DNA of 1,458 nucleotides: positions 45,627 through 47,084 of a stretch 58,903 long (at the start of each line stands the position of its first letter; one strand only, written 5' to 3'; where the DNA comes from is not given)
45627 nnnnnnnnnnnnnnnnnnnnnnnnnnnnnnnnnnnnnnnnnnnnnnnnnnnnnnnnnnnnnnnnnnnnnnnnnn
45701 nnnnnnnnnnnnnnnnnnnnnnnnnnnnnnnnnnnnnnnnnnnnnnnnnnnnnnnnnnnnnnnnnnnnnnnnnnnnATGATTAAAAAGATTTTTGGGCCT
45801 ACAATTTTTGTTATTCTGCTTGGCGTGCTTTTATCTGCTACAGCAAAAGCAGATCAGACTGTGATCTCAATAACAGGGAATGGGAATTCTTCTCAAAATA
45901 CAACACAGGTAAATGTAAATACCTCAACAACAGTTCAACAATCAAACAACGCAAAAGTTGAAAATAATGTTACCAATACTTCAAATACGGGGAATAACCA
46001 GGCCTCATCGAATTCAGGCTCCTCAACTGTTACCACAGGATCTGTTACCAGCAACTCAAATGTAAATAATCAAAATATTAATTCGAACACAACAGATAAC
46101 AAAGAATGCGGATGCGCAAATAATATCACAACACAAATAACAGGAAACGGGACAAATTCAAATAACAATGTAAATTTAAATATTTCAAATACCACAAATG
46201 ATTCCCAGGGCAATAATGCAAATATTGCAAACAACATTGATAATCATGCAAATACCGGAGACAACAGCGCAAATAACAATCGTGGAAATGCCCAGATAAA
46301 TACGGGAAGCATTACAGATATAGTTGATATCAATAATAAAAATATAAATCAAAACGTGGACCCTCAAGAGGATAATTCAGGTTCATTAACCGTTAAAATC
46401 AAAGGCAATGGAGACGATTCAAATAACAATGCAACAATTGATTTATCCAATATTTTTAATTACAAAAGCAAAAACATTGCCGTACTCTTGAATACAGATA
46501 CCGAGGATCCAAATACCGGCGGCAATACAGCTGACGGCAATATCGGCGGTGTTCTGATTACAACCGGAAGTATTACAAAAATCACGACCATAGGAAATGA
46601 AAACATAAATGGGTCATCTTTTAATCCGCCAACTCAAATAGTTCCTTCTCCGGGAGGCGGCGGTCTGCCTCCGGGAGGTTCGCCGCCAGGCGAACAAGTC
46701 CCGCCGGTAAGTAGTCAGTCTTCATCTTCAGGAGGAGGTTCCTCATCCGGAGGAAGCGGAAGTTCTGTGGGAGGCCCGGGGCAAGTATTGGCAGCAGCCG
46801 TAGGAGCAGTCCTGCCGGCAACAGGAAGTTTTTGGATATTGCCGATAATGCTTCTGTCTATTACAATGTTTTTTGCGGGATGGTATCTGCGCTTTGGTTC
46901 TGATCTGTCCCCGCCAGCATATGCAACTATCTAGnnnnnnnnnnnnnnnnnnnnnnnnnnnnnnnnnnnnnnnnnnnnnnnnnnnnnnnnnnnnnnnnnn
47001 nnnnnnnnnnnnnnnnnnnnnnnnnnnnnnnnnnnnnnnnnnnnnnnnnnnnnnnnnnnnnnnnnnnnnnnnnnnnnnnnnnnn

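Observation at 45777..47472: Only one of the four paralogues carries LPXTG, and it is translationally coupled to the sortase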

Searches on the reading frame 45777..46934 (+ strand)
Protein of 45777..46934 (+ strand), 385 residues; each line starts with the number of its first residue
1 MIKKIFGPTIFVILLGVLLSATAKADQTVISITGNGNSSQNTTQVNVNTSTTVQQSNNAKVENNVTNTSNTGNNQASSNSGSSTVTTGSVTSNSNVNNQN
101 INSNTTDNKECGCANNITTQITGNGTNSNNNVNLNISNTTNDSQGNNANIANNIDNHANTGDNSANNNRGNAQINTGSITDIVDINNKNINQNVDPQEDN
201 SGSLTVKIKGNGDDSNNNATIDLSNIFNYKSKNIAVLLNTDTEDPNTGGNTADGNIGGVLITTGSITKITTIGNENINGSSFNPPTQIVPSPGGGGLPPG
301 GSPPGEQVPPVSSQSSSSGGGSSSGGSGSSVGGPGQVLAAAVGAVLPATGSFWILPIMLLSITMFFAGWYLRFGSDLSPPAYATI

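Call 3: search_protein_families(library=pfam, proteins=[window:45777-46934:+], max_evalue=0.1)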
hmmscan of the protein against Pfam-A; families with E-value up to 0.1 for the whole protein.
window:45777-46934:+ (385 aa): 0 families

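Call 4: search_protein_families(library=ncbifam, proteins=[window:45777-46934:+], max_evalue=0.1)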
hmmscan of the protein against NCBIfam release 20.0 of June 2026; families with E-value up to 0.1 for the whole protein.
window:45777-46934:+ (385 aa): 0 families

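Call 9: find_homologous_proteins(query=window:45777-46934:+)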
Query window:45777-46934:+ (385 aa): 136 proteins with E <= 0.001 among 8000 candidates; the best 120 are listed.
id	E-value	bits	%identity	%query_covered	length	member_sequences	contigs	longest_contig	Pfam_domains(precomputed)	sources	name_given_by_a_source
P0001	8.2e-141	487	64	99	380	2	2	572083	-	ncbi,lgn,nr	ncbi:hypothetical protein M1146_00740 [Patescibacteria group bacterium]|nr:hypothetical protein [Pat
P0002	2.3e-105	371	54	100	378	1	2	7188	-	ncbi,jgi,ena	-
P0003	5.8e-101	356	52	99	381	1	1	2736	-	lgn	-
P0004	6.2e-97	343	50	100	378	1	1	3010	-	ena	-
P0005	2.0e-96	341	52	99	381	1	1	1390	-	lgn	-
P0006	4.7e-96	340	50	100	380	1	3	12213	-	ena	-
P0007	1.5e-89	319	48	100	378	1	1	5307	-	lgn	-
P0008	8.0e-89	316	49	100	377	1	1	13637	-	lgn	-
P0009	2.7e-88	315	47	100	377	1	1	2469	-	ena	-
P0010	1.5e-87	312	46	100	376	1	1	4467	-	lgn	-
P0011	6.3e-86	307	46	99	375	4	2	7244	-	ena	-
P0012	7.4e-84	300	47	100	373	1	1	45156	-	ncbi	-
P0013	2.2e-83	298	48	100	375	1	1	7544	-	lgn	-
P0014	4.0e-83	298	45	100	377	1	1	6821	-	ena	-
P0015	2.3e-79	285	45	100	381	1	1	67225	-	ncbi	-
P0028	1.2e-53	201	40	72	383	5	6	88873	-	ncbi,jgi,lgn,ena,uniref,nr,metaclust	ncbi:MAG: hypothetical protein A2785_00985 [Candidatus Chisholmbacteria bacterium RIFCSPHIGHO2_01_FU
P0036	2.7e-46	176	37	97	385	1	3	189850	-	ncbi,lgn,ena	-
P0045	6.1e-44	169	37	98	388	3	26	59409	-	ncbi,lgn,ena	-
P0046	7.7e-44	168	38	97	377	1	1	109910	-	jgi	jgi:hypothetical protein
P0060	6.0e-39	152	37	96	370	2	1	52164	-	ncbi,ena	-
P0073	2.8e-36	144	36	88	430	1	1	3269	-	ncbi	-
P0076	4.6e-35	140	36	88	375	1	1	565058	-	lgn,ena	-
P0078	1.9e-34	138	37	66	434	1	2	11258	-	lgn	-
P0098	7.0e-30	122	36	72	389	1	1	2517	-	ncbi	-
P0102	1.3e-27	115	39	55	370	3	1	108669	-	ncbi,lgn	-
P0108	3.5e-25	107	36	91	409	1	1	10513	-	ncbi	-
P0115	8.7e-24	102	34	93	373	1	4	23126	-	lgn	-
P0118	1.8e-22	98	38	64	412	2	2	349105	-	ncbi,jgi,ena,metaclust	metaclust:\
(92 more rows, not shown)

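Call 16: find_encoding_contigs(protein=P0028, flank=8000, max_places=1)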
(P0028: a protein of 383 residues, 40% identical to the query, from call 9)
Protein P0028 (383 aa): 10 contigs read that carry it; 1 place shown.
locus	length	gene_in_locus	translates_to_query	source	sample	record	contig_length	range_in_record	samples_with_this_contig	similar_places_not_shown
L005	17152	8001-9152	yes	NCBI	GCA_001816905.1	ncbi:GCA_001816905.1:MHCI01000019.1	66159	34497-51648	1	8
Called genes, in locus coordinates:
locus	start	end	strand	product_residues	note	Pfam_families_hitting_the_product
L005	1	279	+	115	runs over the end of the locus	PF00814:TsaD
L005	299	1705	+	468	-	-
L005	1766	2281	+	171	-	PF27226:AF_1845 (weak)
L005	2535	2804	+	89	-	-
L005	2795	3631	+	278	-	-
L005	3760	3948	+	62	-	PF10055:DUF2292 (weak)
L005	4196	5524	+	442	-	-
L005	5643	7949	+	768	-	-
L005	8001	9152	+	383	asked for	-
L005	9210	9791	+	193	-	PF04203:Sortase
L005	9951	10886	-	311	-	PF02633:Creatininase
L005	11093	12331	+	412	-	PF00535:Glycos_transf_2, PF13641:Glyco_tranf_2_3, PF13632:Glyco_trans_2_3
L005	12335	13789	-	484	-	-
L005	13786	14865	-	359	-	PF00704:Glyco_hydro_18, PF13200:DUF4015 (faint)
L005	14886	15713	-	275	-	PF08889:WbqC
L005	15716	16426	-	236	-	PF02585:PIG-L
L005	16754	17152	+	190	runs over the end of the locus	PF04203:Sortase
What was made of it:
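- One relative (L005) has a second sortase gene about 7 kb away (call 16). L005 has a second sortase gene nearby (call 16).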

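Call 17: find_encoding_contigs(protein=P0036, flank=8000, max_places=1)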
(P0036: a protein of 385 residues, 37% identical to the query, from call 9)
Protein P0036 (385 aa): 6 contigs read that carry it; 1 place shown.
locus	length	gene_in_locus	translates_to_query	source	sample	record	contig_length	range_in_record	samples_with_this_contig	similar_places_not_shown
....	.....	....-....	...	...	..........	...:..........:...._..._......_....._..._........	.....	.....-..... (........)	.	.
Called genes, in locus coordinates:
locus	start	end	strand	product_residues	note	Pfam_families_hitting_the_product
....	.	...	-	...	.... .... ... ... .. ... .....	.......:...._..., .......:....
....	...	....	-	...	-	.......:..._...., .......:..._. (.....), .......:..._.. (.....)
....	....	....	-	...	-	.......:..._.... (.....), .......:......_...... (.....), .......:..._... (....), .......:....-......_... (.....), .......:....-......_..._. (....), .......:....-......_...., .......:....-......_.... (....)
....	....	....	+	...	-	-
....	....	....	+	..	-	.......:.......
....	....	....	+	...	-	-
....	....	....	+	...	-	-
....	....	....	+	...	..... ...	-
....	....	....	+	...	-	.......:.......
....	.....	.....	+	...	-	-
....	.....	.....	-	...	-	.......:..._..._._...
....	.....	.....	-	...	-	-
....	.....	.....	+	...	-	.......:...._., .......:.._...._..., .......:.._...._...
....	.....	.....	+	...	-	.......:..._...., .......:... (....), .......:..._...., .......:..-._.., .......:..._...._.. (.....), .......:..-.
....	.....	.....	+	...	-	-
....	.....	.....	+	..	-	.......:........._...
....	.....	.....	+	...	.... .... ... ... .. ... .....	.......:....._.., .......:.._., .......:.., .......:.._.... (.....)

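Call 18: find_encoding_contigs(protein=P0046, flank=8000, max_places=1)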
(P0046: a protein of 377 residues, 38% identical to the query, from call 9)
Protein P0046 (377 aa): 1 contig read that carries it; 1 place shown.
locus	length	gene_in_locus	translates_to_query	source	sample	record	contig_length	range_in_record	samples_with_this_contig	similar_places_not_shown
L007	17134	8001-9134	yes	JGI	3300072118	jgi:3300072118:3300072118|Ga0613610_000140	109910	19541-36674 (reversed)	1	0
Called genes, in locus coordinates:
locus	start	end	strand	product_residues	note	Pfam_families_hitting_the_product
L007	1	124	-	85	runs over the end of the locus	-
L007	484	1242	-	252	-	PF00535:Glycos_transf_2, PF13641:Glyco_tranf_2_3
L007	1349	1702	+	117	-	-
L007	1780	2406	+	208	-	PF06210:DUF1003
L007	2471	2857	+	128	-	-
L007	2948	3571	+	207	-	-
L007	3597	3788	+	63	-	PF10055:DUF2292 (weak)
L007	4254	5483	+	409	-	-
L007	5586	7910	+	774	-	-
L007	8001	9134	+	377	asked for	-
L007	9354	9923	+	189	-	PF04203:Sortase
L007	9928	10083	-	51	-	-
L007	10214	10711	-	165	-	-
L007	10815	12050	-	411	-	-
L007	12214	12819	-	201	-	-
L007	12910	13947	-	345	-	-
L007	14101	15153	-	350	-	PF00353:HemolysinCabind (weak)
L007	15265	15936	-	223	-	PF00932:LTD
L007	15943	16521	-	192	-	-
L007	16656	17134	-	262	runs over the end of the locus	PF12389:Peptidase_M73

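Call 19: find_encoding_contigs(protein=P0076, flank=8000, max_places=1)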
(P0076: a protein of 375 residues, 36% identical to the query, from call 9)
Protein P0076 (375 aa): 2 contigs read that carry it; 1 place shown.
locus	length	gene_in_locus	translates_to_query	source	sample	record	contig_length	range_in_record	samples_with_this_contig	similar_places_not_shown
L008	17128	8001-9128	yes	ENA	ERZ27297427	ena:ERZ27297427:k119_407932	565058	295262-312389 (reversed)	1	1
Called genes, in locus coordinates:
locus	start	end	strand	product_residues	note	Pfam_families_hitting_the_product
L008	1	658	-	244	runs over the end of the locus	PF00535:Glycos_transf_2, PF13641:Glyco_tranf_2_3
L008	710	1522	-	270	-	PF00535:Glycos_transf_2, PF10111:Glyco_tranf_2_2 (faint), PF13641:Glyco_tranf_2_3, PF13632:Glyco_trans_2_3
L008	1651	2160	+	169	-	-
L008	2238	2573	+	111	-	-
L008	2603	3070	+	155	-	PF27226:AF_1845 (weak)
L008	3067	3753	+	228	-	-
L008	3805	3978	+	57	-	PF10055:DUF2292 (weak)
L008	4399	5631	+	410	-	-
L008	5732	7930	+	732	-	-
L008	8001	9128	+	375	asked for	-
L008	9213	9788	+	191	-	PF04203:Sortase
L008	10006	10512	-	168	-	-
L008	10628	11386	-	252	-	-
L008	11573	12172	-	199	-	-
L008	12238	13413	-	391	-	PF00353:HemolysinCabind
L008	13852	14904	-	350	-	-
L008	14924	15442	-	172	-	-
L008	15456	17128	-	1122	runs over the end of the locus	PF00873:ACR_tran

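Call 27: predict_structure(alignment_id=A1)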
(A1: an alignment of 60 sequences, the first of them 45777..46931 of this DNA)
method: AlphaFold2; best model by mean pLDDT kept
length: 385 residues; sequences in the alignment: 60
mean_pLDDT: 64.8   pTM: 0.46
mean pLDDT of the five models: 64.8, 63.8, 59.0, 53.9, 52.6
residues with pLDDT >= 90: 23; 70-90: 149; 50-70: 107; < 50: 106
segments of 3 or more residues with pLDDT < 50: 20-32, 43-47, 112-115, 219-221, 289-303, 305-308, 310-350, 383-385
pLDDT, mean of each block of 10 residues (from residue 1): 65 67 40 50 51 68 71 85 85 74 63 50 56 56 73 80 91 88 80 63 53 53 60 75 82 90 82 75 59 44 46 42 40 39 43 82 91 61 48
secondary structure, 60 per line:
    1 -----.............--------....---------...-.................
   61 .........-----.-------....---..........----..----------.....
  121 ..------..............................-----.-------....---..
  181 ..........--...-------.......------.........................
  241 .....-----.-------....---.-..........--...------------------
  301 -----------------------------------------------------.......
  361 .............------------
elements in order: H6-18 E27-30 E40-42 E44-69 E83-86 E90-99 E116-122 E129-158 E172-175 E179-190 E193-195 E203-209 E216-245 E259-262 E268-277 E280-282 H354-373
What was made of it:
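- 45870..46610 (+): C: three ~74-aa Asn/Thr/Gly-rich all-beta repeats (aa 32-104, 120-193, 207-278), with a CxC motif in the first linker. AlphaFold2 model all-beta, mean pLDDT 64.8 (call 27).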

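Call 29: search_solved_structures(query=A1, max_evalue=1)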
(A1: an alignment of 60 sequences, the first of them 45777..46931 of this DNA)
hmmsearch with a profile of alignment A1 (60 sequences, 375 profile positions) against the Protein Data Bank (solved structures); distinct sequences matched with E-value up to 1: 0.
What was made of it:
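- On Classical sortase-assembled pilus: No PDB sequence hit (call 29).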

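Call 30: fold_search(model_id=the predicted structure, library=pdb)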
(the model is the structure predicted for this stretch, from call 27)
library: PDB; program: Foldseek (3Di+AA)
matches with E <= 10: 12; with E <= 0.001: 0
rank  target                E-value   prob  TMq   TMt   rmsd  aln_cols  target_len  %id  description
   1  9u4u_A                9.2e-02  0.02  0.05  0.08  39.7       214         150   13  Structure of the functional amyloid FapC from Pseudomonas sp.UK4 (released 2025-08-06)
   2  2wlg_C                2.8e+00  0.00  0.04  0.06  36.4       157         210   12  Crystallographic analysis of the polysialic acid O-acetyltransferase OatWY (released 2009-06-30)
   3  4wa0                  4.4e+00  0.00  0.03  0.04  42.2       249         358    9  The structure of a possible adhesin C-terminal domain from Caldicellulosiruptor kronotskyensis (released 2015-03-04)
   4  6eio                  4.9e+00  0.00  0.04  0.07  36.5       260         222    9  Crystal structure of an ice binding protein from an Antarctic Biological Consortium (released 2018-03-28)
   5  4ihh_B                6.0e+00  0.00  0.05  0.05  36.2       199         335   12  Chasing Acyl Carrier Protein Through a Catalytic Cycle of Lipid A Production (released 2013-11-13)
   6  4ihh_F                6.3e+00  0.01  0.06  0.07  35.3       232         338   10  Chasing Acyl Carrier Protein Through a Catalytic Cycle of Lipid A Production (released 2013-11-13)
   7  4mfg_A                7.3e+00  0.00  0.04  0.07  39.2       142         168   12  2.0 Angstrom Resolution Crystal Structure of Putative Carbonic Anhydrase from Clostridium difficile. (released 2013-09-04)
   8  2wle_B                8.1e+00  0.00  0.04  0.06  40.3       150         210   11  Crystallographic analysis of the polysialic acid O-acetyltransferase OatWY (released 2009-06-30)
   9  9a7k_A                8.5e+00  0.01  0.08  0.07  36.4       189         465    6  Integrative model of SUFB-SUFD by crosslinking MS and deep learning (released 2024-09-18)
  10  9nqd_0                9.4e+00  0.00  0.08  0.11  35.4       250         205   13  Structure of Pseudomonas FapC Biofilm-Forming Functional Amyloid (released 2025-06-25)
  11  6bg8_A                9.9e+00  0.00  0.05  0.06  38.5       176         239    8  Shewanella frigidimarina ice-binding protein_1 DUF3494 Domain (released 2018-03-07)
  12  6n2b_A                9.9e+00  0.00  0.05  0.05  38.5       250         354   10  The Crystal Structure of Caldicellulosiruptor kristjanssonii Tapirin C-terminal domain (released 2018-12-19)
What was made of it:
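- On Classical sortase-assembled pilus: Foldseek of the C model returned no Ig-like pilin, but the model is only pLDDT 64.8 and pTM 0.46 (calls 27, 30).
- On Curli/Fap-type functional amyloid: FapC is the top Foldseek match, but at E = 0.09, probability 0.02 and TM below 0.1 (call 30).
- Closest known: Surface-layer or fibre systems with a separate anchoring partner. Same: The best (non-significant) structural neighbour of the C model is the FapC amyloid (call 30).
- Tried and rejected: Fold of C. The C model (pLDDT 64.8) matched nothing significant in the PDB by Foldseek (best hit FapC, E = 0.09; call 30) or by profile search (call 29).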

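Call 44: find_encoding_contigs(protein=P0115, flank=8000, max_places=1)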
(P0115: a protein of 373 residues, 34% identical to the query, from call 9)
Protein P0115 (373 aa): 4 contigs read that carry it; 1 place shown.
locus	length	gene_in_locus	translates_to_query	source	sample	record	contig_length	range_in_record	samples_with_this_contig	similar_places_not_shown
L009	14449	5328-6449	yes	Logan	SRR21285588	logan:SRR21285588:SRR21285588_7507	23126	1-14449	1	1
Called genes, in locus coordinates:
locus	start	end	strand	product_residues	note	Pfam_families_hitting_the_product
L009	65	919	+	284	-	-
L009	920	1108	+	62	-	PF10055:DUF2292 (weak)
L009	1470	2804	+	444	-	-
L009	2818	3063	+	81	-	-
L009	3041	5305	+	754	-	-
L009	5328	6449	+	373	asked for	-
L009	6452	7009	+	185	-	PF04203:Sortase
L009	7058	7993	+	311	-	PF00188:CAP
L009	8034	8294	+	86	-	-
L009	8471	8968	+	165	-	PF04308:RNaseH_like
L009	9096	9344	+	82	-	-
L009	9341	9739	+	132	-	PF01850:PIN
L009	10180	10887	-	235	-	-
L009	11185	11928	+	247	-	PF00483:NTP_transferase, PF12804:NTP_transf_3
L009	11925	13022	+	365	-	PF01073:3Beta_HSD, PF01370:Epimerase, PF02719:Polysacc_synt_2, PF04321:RmlD_sub_bind, PF07993:NAD_binding_4, PF16363:GDP_Man_Dehyd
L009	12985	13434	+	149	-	PF05523:FdtA, PF01050:MannoseP_isomer (weak), PF07883:Cupin_2 (weak)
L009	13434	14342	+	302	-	PF01370:Epimerase, PF04321:RmlD_sub_bind, PF16363:GDP_Man_Dehyd (weak)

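Call 45: find_encoding_contigs(protein=P0078, flank=8000, max_places=1)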
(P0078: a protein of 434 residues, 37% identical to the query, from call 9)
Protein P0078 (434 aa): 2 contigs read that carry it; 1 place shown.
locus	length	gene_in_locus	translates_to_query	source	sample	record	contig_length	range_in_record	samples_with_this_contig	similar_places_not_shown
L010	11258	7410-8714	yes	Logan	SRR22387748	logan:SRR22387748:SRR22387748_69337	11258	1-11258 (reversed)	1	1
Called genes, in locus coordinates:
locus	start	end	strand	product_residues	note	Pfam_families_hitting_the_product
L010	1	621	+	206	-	?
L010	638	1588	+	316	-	PF01018:GTP1_OBG, PF01926:MMR_HSR1, PF02421:FeoB_N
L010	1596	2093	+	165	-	PF27226:AF_1845 (weak)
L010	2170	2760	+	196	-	-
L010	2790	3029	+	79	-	-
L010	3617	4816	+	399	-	-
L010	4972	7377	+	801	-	-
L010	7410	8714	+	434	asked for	-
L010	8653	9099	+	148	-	PF04203:Sortase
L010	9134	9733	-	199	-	-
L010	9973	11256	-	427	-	?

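Call 46: find_encoding_contigs(protein=P0102, flank=8000, max_places=1)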
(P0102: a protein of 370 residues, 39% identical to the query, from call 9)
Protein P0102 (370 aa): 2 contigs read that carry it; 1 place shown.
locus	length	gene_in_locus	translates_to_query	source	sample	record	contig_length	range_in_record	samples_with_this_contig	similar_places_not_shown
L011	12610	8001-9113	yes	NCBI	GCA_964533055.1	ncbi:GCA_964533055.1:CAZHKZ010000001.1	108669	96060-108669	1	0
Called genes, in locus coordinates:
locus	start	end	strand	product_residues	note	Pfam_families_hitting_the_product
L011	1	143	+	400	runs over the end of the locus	PF20706:GT4-conflict (faint), PF13439:Glyco_transf_4, PF13579:Glyco_trans_4_4, PF00534:Glycos_transf_1, PF13692:Glyco_trans_1_4, PF13524:Glyco_trans_1_2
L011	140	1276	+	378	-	PF12831:FAD_oxidored (faint), PF13450:NAD_binding_8, PF03275:GLF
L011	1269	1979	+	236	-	PF00535:Glycos_transf_2, PF10111:Glyco_tranf_2_2 (weak), PF13641:Glyco_tranf_2_3, PF13506:Glyco_transf_21, PF13632:Glyco_trans_2_3 (weak)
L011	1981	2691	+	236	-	PF00535:Glycos_transf_2, PF10111:Glyco_tranf_2_2, PF13506:Glyco_transf_21, PF13641:Glyco_tranf_2_3, PF13632:Glyco_trans_2_3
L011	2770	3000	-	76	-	-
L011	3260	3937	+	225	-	-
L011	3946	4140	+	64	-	PF10055:DUF2292 (weak)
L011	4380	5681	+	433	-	-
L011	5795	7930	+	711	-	-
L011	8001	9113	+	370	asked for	-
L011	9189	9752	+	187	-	PF04203:Sortase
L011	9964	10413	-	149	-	-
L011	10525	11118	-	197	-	-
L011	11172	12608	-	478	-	?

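Call 47: find_encoding_contigs(protein=P0045, flank=8000, max_places=1)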
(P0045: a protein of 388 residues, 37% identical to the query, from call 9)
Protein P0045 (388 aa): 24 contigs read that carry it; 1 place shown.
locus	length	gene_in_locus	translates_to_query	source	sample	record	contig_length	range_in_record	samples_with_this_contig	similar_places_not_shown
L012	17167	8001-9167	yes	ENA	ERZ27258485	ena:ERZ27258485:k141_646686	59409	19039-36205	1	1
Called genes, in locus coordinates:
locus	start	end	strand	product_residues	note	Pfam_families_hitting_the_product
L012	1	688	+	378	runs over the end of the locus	PF01702:TGT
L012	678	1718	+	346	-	PF02547:Queuosine_synth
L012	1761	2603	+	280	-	-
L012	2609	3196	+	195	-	-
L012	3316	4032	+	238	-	-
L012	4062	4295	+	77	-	PF10055:DUF2292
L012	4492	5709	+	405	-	-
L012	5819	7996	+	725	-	-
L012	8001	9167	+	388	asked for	-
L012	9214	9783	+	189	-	PF04203:Sortase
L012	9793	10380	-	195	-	-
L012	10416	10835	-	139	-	PF00293:NUDIX, PF14815:NUDIX_4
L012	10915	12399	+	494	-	PF25973:BSH_CzcB (faint), PF25989:YknX_C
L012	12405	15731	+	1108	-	PF00873:ACR_tran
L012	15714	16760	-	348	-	PF00348:polyprenyl_synt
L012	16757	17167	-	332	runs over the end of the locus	PF00389:2-Hacid_dh, PF02826:2-Hacid_dh_C, PF00670:AdoHcyase_NAD (weak), PF01262:AlaDh_PNT_C (faint), PF03446:NAD_binding_2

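Call 83: list_cluster_members(proteins=[P0012, P0015, P0036, P0045, P0060, P0073, P0098, P0102, P0108, P0118])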
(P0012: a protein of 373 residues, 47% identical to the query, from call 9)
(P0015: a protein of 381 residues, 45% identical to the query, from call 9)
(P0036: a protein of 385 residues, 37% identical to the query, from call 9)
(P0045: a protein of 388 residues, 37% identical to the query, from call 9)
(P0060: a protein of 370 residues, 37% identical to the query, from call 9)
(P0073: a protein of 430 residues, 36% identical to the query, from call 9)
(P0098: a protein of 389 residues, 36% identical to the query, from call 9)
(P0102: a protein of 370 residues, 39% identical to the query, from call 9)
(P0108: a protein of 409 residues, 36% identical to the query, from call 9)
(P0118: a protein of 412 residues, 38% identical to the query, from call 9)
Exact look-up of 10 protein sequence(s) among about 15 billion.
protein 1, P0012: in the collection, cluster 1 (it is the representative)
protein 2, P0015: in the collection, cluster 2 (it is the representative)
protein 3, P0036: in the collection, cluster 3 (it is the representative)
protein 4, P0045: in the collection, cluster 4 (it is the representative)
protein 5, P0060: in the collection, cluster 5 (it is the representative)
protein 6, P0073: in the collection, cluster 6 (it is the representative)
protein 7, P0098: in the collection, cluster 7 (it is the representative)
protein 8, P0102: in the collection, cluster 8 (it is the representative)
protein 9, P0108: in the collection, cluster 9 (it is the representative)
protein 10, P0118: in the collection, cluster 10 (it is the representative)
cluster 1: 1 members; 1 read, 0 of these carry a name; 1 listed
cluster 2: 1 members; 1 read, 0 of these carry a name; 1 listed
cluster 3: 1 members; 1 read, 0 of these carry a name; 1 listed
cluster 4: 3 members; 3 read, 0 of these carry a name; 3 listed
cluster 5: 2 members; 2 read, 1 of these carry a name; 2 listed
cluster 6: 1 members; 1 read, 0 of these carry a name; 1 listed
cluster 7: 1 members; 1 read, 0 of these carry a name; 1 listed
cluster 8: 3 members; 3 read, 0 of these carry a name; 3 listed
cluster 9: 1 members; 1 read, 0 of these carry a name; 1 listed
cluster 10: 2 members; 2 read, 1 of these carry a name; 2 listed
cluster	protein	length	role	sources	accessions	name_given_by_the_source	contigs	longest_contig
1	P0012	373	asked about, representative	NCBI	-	-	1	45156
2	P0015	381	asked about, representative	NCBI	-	-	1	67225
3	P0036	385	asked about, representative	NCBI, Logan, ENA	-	-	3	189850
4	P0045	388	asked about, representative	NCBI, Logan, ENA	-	-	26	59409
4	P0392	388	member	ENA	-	-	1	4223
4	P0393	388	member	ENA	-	-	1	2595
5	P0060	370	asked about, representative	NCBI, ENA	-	-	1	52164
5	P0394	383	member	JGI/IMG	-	hypothetical protein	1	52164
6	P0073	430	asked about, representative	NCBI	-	-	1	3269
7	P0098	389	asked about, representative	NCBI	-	-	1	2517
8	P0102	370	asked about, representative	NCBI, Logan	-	-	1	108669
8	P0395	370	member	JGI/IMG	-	-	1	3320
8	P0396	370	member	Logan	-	-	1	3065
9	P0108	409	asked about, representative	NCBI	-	-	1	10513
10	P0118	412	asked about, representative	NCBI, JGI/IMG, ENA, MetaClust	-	\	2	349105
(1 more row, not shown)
